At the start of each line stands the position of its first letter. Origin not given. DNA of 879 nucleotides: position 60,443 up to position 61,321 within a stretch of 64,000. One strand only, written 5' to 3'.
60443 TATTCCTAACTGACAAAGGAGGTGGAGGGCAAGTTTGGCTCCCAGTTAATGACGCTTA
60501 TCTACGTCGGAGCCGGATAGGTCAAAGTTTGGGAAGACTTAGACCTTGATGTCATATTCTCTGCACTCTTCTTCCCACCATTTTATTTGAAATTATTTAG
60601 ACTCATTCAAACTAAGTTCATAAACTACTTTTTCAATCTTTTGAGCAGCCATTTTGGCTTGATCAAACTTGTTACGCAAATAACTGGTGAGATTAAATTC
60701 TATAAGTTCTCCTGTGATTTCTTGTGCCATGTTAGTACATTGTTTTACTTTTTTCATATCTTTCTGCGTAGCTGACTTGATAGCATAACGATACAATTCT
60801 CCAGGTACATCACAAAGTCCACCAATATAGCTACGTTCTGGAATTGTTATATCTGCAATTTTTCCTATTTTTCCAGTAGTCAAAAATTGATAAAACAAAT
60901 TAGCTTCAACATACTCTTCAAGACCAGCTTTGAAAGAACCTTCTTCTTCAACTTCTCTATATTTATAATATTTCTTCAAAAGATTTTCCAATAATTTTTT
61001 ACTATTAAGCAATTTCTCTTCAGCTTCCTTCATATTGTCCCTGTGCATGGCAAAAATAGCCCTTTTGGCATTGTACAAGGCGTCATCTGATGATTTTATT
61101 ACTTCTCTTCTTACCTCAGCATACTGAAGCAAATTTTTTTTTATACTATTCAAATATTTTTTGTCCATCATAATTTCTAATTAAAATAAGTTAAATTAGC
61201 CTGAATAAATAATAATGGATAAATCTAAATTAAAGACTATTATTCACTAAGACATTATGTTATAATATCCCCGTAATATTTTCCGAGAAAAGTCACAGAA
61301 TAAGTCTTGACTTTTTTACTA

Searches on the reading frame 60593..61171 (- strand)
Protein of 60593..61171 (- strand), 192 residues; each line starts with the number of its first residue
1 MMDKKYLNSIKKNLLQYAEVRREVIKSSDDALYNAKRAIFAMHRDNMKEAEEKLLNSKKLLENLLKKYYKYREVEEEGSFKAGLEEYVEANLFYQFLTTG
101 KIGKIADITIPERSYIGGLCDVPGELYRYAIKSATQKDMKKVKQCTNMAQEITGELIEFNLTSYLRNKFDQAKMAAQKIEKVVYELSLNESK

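Call 11: search_protein_families(library=pfam, proteins=[window:60593-61171:-])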
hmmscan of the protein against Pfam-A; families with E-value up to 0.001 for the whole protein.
window:60593-61171:- (192 aa): 1 family
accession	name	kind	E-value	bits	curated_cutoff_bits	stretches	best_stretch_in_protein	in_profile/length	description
PF01997.21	Translin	-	2.7e-21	76.9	25.9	1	20-188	2-203/205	Translin family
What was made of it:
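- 60593..61171 (-): Translin-family gene, convergent with the RNA (context). Pfam PF01997, E = 2.7e-21 (call 11).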

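Call 23: find_encoding_contigs(protein=window:60593-61171:-, flank=3000, max_places=10)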
Protein window:60593-61171:- (192 aa): 5 contigs read that carry it; 5 places shown.
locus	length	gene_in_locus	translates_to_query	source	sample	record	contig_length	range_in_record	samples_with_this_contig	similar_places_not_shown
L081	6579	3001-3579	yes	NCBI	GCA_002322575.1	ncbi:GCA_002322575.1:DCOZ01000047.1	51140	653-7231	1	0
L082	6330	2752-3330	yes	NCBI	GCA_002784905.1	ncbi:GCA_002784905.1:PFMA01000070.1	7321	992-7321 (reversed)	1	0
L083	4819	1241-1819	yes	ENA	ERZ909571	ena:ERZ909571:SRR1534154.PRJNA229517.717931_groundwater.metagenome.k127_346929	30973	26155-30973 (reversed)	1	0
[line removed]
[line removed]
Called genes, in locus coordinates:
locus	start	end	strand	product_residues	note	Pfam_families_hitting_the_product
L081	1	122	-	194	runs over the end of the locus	PF00081:Sod_Fe_N, PF02777:Sod_Fe_C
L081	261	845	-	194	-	PF00578:AhpC-TSA, PF08534:Redoxin, PF10417:1-cysPrx_C (weak)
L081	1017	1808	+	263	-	PF13098:Thioredoxin_2, PF13462:Thioredoxin_4, PF01323:DSBA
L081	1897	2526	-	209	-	PF07866:DUF1653, PF00293:NUDIX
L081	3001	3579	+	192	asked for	PF01997:Translin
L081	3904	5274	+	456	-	PF08245:Mur_ligase_M, PF02875:Mur_ligase_C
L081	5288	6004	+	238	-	PF00535:Glycos_transf_2, PF10111:Glyco_tranf_2_2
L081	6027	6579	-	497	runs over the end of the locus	PF04932:Wzy_C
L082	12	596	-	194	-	PF00578:AhpC-TSA, PF08534:Redoxin, PF10417:1-cysPrx_C (weak)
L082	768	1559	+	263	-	PF13098:Thioredoxin_2, PF13462:Thioredoxin_4, PF01323:DSBA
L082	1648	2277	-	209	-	PF07866:DUF1653, PF00293:NUDIX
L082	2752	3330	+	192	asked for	PF01997:Translin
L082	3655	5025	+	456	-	PF08245:Mur_ligase_M, PF02875:Mur_ligase_C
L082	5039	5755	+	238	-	PF00535:Glycos_transf_2, PF10111:Glyco_tranf_2_2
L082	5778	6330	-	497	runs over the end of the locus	PF04932:Wzy_C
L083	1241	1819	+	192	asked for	PF01997:Translin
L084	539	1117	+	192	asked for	PF01997:Translin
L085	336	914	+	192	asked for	PF01997:Translin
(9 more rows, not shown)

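Call 25: find_related_loci(query=window:60593-61171:-, collection=metagenome_contigs, flank=2500)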
Query window:60593-61171:- (192 aa) in metagenome_contigs; peptide patterns used: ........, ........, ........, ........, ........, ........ (x = any residue, [..] = any of these).
216 stretches matched a pattern; 21 encode a relative of the query (tblastn E <= 1e-3); 20 distinct loci.
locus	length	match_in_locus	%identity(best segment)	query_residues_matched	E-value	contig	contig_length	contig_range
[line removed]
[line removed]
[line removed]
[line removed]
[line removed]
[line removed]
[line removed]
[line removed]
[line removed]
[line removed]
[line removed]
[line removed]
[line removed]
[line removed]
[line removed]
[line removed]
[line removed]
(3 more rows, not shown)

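Call 36: find_homologous_proteins(query=window:60593-61171:-, max_evalue=1e-20)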
Query window:60593-61171:- (192 aa): 725 proteins with E <= 1e-20 among 850 candidates; the best 120 are listed.
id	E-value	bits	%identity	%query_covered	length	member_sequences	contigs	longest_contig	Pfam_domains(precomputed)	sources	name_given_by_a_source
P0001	1.8e-116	404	100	100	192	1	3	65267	PF01997.22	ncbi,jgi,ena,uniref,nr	ncbi:MAG: hypothetical protein COY69_02750 [Candidatus Magasanikbacteria bacterium CG_4_10_14_0_8_um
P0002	4.1e-104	364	89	99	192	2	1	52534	PF01997.22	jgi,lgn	-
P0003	6.1e-104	363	88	99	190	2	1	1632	PF01997.22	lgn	-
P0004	4.0e-103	361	90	98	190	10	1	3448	PF01997.22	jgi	-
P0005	4.4e-100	351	85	99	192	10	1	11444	PF01997.22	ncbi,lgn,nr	ncbi:MAG: hypothetical protein PHQ18_05205 [Patescibacteria group bacterium]|nr:hypothetical protein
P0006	2.4e-95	335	83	98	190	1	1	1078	PF01997.22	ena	-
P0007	4.8e-94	331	81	99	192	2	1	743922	PF01997.22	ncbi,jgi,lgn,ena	ncbi:MAG: hypothetical protein WC070_01580 [Candidatus Magasanikbacteria bacterium]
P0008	4.4e-77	276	81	83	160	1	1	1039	PF01997.22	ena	-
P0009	3.4e-74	267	67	99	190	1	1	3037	PF01997.22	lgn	-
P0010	5.3e-74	266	66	97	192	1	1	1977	PF01997.22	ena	-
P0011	2.1e-73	264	65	98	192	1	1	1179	PF01997.22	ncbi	-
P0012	9.8e-73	262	67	99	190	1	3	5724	PF01997.22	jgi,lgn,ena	-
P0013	1.4e-72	261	66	98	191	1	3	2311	PF01997.22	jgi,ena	-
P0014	1.9e-72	261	68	92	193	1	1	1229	PF01997.22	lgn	-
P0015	2.0e-72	261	67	98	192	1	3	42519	PF01997.22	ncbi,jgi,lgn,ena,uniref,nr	ncbi:MAG: hypothetical protein COX81_03865 [Candidatus Magasanikbacteria bacterium CG_4_10_14_0_2_um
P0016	2.3e-72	261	66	99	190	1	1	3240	PF01997.22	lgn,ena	-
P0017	3.0e-72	260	66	99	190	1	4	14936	PF01997.22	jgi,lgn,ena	-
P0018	3.4e-72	260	67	99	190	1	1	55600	PF01997.22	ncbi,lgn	-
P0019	4.0e-72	260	65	99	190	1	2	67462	PF01997.22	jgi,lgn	-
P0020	8.7e-72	259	67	98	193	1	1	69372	PF01997.22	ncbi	-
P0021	1.3e-71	258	63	99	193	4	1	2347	PF01997.22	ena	-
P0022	1.3e-71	258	65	100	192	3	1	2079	PF01997.22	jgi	-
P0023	2.4e-71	257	65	97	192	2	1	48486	PF01997.22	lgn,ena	-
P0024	3.2e-71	257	66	99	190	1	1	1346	PF01997.22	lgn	-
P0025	3.3e-71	257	68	97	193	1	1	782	PF01997.22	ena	-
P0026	3.4e-71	257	63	99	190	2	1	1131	PF01997.22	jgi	jgi:predicted translin family RNA/ssDNA-binding protein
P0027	3.7e-71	257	65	99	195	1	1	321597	PF01997.22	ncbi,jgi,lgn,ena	ncbi:MAG: hypothetical protein WCW16_03005 [Candidatus Magasanikbacteria bacterium]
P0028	5.8e-71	256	65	97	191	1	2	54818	PF01997.22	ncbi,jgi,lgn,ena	ncbi:MAG: hypothetical protein WC862_01640 [Patescibacteria group bacterium]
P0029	6.7e-71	256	63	99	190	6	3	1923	PF01997.22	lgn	-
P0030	1.3e-70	255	65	98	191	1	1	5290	PF01997.22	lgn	-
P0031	2.7e-70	254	64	98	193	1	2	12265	PF01997.22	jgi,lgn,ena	-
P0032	4.4e-70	253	65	98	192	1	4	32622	PF01997.22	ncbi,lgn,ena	-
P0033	8.6e-70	252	66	97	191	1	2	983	PF01997.22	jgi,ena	-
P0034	1.0e-69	252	62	98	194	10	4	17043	PF01997.22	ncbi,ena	-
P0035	1.2e-69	252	63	98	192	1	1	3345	PF01997.22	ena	-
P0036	1.6e-69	251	63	98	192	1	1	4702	PF01997.22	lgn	-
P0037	2.0e-69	251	65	98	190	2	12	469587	PF01997.22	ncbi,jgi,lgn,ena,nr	ncbi:hypothetical protein HOF40_03155 [Candidatus Parcubacteria bacterium]|jgi:translin|nr:hypotheti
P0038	3.0e-69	251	61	98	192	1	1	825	PF01997.22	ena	-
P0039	3.2e-69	250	62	99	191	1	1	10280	PF01997.22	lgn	-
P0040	4.7e-69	250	64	98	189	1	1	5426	PF01997.22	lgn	-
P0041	5.4e-69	250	66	99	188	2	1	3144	PF02255.22,PF01997.22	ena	-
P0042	2.3e-68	248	68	96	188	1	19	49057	PF01997.22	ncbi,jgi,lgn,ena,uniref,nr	ncbi:MAG: hypothetical protein GW939_01835 [Candidatus Magasanikbacteria bacterium]|uniref:Haloacid 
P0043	2.4e-68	248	65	96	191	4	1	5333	PF01997.22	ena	-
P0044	3.0e-68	247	63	98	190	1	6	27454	PF01997.22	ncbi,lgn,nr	ncbi:MAG: hypothetical protein HYV41_02750 [Candidatus Magasanikbacteria bacterium]|nr:hypothetical 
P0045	1.3e-67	245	61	98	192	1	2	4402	PF01997.22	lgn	-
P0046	3.1e-67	244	60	99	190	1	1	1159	PF01997.22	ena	-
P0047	3.3e-67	244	61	98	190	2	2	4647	PF01997.22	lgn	-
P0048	3.3e-67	244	61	97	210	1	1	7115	PF01997.22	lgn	-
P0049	3.8e-67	244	62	98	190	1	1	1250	PF01997.22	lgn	-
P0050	4.6e-67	243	63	98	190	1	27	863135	PF01997.22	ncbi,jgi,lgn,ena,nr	ncbi:MAG: hypothetical protein HN726_01415 [Candidatus Magasanikbacteria bacterium]|jgi:translin|nr:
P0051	4.7e-67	243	63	98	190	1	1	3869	PF01997.22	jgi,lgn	jgi:translin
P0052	4.9e-67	243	60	99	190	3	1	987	PF01997.22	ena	-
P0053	5.1e-67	243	63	97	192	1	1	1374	PF01997.22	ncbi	-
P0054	7.0e-67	243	66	98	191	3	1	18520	PF01997.22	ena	-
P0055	9.4e-67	242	64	99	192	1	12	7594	PF01997.22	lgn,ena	-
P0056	1.1e-66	242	62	98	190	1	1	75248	PF01997.22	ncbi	ncbi:MAG: hypothetical protein ABII02_03740 [Candidatus Magasanikbacteria bacterium]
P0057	1.1e-66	242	60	99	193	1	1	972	PF01997.22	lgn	-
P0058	1.2e-66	242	64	99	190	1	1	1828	PF01997.22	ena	-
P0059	1.4e-66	242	64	97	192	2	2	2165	PF01997.22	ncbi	-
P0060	1.4e-66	242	62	98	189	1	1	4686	PF01997.22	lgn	-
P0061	1.7e-66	242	62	99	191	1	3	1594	PF01997.22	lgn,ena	-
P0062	2.8e-66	241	68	88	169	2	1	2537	PF01997.22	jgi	jgi:predicted translin family RNA/ssDNA-binding protein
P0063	2.9e-66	241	61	97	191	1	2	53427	PF01997.22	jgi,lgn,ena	-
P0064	2.9e-66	241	63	97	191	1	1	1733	PF01997.22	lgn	-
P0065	3.4e-66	241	59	99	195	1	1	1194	PF01997.22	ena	-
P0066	3.9e-66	240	63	98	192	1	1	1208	PF01997.22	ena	-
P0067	4.8e-66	240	62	98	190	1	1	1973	PF01997.22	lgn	-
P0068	5.4e-66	240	62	98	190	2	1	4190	PF01997.22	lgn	-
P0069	6.3e-66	240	61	99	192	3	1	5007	PF01997.22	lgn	-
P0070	6.5e-66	240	57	98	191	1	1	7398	PF01997.22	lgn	-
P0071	6.8e-66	240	60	99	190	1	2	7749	PF01997.22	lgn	-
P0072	9.1e-66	239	63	98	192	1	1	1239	PF01997.22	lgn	-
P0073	9.8e-66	239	62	98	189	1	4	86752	PF01997.22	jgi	-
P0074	1.0e-65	239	60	98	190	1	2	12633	PF01997.22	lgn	-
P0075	1.1e-65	239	60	98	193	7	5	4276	PF01997.22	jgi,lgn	jgi:translin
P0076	1.1e-65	239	61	100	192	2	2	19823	PF01997.22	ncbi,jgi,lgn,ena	-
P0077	1.2e-65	239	61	99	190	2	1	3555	PF01997.22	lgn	-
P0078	1.2e-65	239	64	91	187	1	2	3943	PF01997.22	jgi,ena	-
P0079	1.3e-65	239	61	99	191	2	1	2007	PF01997.22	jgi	jgi:translin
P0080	1.4e-65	239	63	98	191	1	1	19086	PF01997.22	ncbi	-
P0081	1.5e-65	238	60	100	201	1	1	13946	PF01997.22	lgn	-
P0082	2.0e-65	238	63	98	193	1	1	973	PF01997.22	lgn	-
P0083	2.1e-65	238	62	97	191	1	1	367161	PF01997.22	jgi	jgi:predicted translin family RNA/ssDNA-binding protein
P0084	2.2e-65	238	64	95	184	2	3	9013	PF01997.22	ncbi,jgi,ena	-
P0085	2.3e-65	238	60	99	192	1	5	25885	PF01997.22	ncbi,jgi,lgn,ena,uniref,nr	ncbi:MAG: hypothetical protein COU33_05415 [Candidatus Magasanikbacteria bacterium CG10_big_fil_rev_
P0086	3.3e-65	237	63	95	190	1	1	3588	PF01997.22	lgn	-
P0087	3.3e-65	237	62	98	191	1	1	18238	PF01997.22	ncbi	-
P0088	3.6e-65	237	64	97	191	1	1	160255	PF01997.22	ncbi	-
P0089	5.0e-65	237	60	99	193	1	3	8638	PF01997.22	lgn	-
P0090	5.5e-65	237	62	99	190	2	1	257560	PF01997.22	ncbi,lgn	-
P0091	6.1e-65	237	61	97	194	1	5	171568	PF01997.22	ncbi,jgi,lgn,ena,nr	ncbi:MAG TPA: hypothetical protein DEB09_03800 [Candidatus Magasanikbacteria bacterium]|nr:hypotheti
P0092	6.4e-65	236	60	100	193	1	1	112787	PF01997.22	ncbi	-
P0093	6.5e-65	236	60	97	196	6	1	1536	PF01997.22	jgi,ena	-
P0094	7.6e-65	236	64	93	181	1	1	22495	PF01997.22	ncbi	-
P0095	8.0e-65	236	63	98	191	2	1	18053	PF01997.22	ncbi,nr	ncbi:hypothetical protein KJ785_03545 [Patescibacteria group bacterium]|nr:hypothetical protein [Pat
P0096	8.9e-65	236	60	98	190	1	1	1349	PF01997.22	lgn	-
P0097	9.1e-65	236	59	99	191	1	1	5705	PF01997.22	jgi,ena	-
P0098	9.3e-65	236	58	100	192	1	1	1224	PF01997.22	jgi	-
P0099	9.8e-65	236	60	98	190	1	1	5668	PF01997.22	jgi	-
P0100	1.3e-64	235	62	98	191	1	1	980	PF01997.22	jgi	jgi:predicted translin family RNA/ssDNA-binding protein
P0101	1.6e-64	235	59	97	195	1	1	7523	PF01997.22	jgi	jgi:translin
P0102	1.9e-64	235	61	98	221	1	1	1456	PF01997.22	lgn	-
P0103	2.2e-64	235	59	98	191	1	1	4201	PF01997.22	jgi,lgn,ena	-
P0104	2.2e-64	235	59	100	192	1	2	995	PF01997.22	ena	-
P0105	2.3e-64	235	57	100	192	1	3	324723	PF01997.22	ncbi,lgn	-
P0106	2.4e-64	235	61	97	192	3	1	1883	PF01997.22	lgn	-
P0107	2.7e-64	234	63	97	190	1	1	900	PF01997.22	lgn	-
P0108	2.7e-64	234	60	98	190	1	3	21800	PF01997.22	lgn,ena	-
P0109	2.9e-64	234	60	97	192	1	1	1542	PF01997.22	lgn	-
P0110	3.1e-64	234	58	99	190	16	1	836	PF01997.22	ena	-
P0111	3.1e-64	234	62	99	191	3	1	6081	PF01997.22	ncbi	ncbi:MAG: hypothetical protein ABIJ23_01050 [Candidatus Magasanikbacteria bacterium]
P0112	3.4e-64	234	56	100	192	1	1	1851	PF01997.22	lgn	-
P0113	3.6e-64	234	61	98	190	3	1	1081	PF01997.22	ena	-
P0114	3.8e-64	234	61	98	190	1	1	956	PF01997.22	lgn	-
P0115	4.2e-64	234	56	100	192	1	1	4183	PF01997.22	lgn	-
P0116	4.4e-64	234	56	98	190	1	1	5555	PF01997.22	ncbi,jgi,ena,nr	ncbi:MAG TPA: hypothetical protein VEA18_00235 [Candidatus Kapabacteria bacterium]|nr:hypothetical p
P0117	4.9e-64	234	59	99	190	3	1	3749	PF01997.22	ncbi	-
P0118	5.0e-64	234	59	99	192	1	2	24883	PF01997.22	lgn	-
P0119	5.1e-64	234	61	97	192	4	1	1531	PF01997.22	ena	-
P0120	6.3e-64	233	62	98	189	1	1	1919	PF01997.22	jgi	-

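Call 37: find_encoding_contigs(protein=P0003, flank=1500, max_places=4)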
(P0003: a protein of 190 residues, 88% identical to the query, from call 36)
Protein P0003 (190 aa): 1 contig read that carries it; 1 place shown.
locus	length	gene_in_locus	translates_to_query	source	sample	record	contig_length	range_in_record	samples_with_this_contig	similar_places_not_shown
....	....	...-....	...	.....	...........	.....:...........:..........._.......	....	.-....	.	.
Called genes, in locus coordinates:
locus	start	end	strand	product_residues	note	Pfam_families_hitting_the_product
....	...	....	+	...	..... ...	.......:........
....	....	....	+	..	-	?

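Call 38: find_encoding_contigs(protein=P0005, flank=1500, max_places=4)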
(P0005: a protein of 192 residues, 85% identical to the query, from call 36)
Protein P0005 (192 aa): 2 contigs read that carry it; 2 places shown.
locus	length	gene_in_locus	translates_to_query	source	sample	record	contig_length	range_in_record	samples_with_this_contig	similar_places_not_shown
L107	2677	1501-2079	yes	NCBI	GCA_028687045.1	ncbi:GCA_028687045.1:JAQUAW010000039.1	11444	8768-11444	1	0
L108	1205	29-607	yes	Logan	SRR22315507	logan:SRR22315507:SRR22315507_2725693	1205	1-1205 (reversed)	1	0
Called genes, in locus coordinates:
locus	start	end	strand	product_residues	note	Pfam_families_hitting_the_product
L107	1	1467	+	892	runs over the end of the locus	PF00690:Cation_ATPase_N, PF00122:E1-E2_ATPase, PF00702:Hydrolase, PF13246:Cation_ATPase, PF08282:Hydrolase_3 (weak), PF00689:Cation_ATPase_C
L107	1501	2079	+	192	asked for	PF01997:Translin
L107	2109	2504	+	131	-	PF13366:PDDEXK_3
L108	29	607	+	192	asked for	PF01997:Translin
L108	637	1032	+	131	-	PF13366:PDDEXK_3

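Call 39: find_encoding_contigs(protein=P0006, flank=1500, max_places=4)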
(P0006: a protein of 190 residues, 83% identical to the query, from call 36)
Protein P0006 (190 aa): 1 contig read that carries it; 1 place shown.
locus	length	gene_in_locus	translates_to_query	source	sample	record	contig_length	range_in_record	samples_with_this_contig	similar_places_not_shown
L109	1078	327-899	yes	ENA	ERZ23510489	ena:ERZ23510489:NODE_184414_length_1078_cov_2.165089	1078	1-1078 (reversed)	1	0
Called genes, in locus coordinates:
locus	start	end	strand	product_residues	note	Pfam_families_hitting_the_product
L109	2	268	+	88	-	?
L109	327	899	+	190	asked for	PF01997:Translin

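Call 46: find_encoding_contigs(protein=P0042, flank=1200, max_places=3)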
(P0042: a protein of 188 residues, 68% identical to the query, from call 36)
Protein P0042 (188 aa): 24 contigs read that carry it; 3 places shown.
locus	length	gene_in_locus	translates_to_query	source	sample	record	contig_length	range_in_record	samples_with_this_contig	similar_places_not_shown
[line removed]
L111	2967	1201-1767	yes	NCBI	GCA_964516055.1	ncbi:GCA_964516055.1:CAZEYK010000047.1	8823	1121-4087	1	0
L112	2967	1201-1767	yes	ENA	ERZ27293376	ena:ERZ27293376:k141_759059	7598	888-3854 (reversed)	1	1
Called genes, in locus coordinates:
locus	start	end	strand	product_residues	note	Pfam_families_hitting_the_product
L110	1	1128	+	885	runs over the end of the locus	PF00690:Cation_ATPase_N, PF00122:E1-E2_ATPase, PF00702:Hydrolase, PF13246:Cation_ATPase, PF08282:Hydrolase_3 (weak), PF00689:Cation_ATPase_C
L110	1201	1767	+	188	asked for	PF01997:Translin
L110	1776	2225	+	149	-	PF00583:Acetyltransf_1 (weak)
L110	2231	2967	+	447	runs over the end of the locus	PF08245:Mur_ligase_M, PF02875:Mur_ligase_C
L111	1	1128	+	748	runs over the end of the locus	?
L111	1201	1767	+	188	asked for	PF01997:Translin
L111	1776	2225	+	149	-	PF00583:Acetyltransf_1 (weak)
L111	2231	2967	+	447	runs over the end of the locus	PF08245:Mur_ligase_M, PF02875:Mur_ligase_C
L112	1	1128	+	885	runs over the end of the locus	PF00690:Cation_ATPase_N, PF00122:E1-E2_ATPase, PF00702:Hydrolase, PF13246:Cation_ATPase, PF08282:Hydrolase_3 (weak), PF00689:Cation_ATPase_C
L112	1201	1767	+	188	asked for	PF01997:Translin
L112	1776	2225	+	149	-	PF00583:Acetyltransf_1 (weak)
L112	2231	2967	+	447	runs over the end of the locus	PF08245:Mur_ligase_M, PF02875:Mur_ligase_C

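Call 47: find_encoding_contigs(protein=P0015, flank=1200, max_places=2)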
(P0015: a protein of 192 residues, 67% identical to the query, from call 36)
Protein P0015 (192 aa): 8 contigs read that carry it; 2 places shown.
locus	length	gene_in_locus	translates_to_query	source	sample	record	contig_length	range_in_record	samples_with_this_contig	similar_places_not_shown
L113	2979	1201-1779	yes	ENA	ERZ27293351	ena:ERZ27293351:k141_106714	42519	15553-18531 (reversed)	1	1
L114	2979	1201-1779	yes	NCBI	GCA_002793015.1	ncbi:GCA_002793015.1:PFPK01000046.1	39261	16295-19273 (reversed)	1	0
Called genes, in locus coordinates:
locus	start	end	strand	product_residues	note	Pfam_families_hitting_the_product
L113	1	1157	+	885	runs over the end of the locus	PF00690:Cation_ATPase_N, PF00122:E1-E2_ATPase, PF00702:Hydrolase, PF13246:Cation_ATPase, PF00689:Cation_ATPase_C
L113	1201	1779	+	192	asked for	PF01997:Translin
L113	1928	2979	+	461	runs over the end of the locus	PF08245:Mur_ligase_M, PF02875:Mur_ligase_C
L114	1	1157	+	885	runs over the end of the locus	PF00690:Cation_ATPase_N, PF00122:E1-E2_ATPase, PF00702:Hydrolase, PF13246:Cation_ATPase, PF00689:Cation_ATPase_C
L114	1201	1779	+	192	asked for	PF01997:Translin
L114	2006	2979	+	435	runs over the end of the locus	PF08245:Mur_ligase_M, PF02875:Mur_ligase_C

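Call 48: find_encoding_contigs(protein=P0018, flank=1200, max_places=2)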
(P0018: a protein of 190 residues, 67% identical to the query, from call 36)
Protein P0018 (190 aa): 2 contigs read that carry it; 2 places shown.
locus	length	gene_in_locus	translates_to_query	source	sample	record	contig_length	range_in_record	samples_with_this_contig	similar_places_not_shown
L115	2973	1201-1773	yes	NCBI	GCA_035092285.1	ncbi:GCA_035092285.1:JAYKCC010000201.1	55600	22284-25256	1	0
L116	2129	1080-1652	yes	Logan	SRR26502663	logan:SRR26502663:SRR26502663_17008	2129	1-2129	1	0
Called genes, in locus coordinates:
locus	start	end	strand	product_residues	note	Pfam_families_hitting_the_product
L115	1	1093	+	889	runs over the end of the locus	PF00690:Cation_ATPase_N, PF00122:E1-E2_ATPase, PF00702:Hydrolase, PF13246:Cation_ATPase, PF08282:Hydrolase_3 (weak), PF00689:Cation_ATPase_C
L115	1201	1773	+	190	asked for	PF01997:Translin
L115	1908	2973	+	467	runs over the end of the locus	PF08245:Mur_ligase_M, PF02875:Mur_ligase_C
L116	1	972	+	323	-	?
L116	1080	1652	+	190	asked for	PF01997:Translin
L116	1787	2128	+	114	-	?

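Call 49: find_encoding_contigs(protein=P0020, flank=1200, max_places=2)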
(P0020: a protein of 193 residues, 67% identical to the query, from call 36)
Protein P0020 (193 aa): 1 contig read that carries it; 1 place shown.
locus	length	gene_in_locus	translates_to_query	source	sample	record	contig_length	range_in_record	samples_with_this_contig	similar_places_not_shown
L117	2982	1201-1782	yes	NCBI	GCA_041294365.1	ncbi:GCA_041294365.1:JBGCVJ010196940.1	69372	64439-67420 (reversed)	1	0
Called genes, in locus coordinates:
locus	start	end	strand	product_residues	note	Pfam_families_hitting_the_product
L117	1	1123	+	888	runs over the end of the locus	PF00690:Cation_ATPase_N, PF00122:E1-E2_ATPase, PF13246:Cation_ATPase, PF00702:Hydrolase, PF08282:Hydrolase_3 (weak), PF00689:Cation_ATPase_C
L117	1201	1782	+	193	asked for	PF01997:Translin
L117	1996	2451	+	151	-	-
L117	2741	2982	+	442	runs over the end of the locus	PF08245:Mur_ligase_M, PF02875:Mur_ligase_C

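Call 65: search_protein_families(library=ncbifam, proteins=[window:60593-61171:-])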
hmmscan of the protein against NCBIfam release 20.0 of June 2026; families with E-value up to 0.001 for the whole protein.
window:60593-61171:- (192 aa): 6 families
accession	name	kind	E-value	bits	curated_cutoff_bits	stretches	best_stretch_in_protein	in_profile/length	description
NF011161.0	PRK14562.1-6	equivalog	1.4e-28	99.6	228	1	4-185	15-199/218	haloacid dehalogenase superfamily protein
NF011157.0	PRK14562.1-2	equivalog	8.2e-19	68.1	238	1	6-186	4-184/191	haloacid dehalogenase superfamily protein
NF011160.0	PRK14562.1-5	equivalog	1.1e-14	54.5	291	1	8-159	9-160/213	haloacid dehalogenase superfamily protein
NF011158.0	PRK14562.1-3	equivalog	4.7e-12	46.1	359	1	9-174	8-181/210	haloacid dehalogenase superfamily protein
NF011159.0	PRK14562.1-4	equivalog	2.6e-11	43.5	269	1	15-170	13-167/198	haloacid dehalogenase superfamily protein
NF011156.0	PRK14562.1-1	equivalog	2.2e-10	40.9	308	1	4-171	10-180/200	haloacid dehalogenase superfamily protein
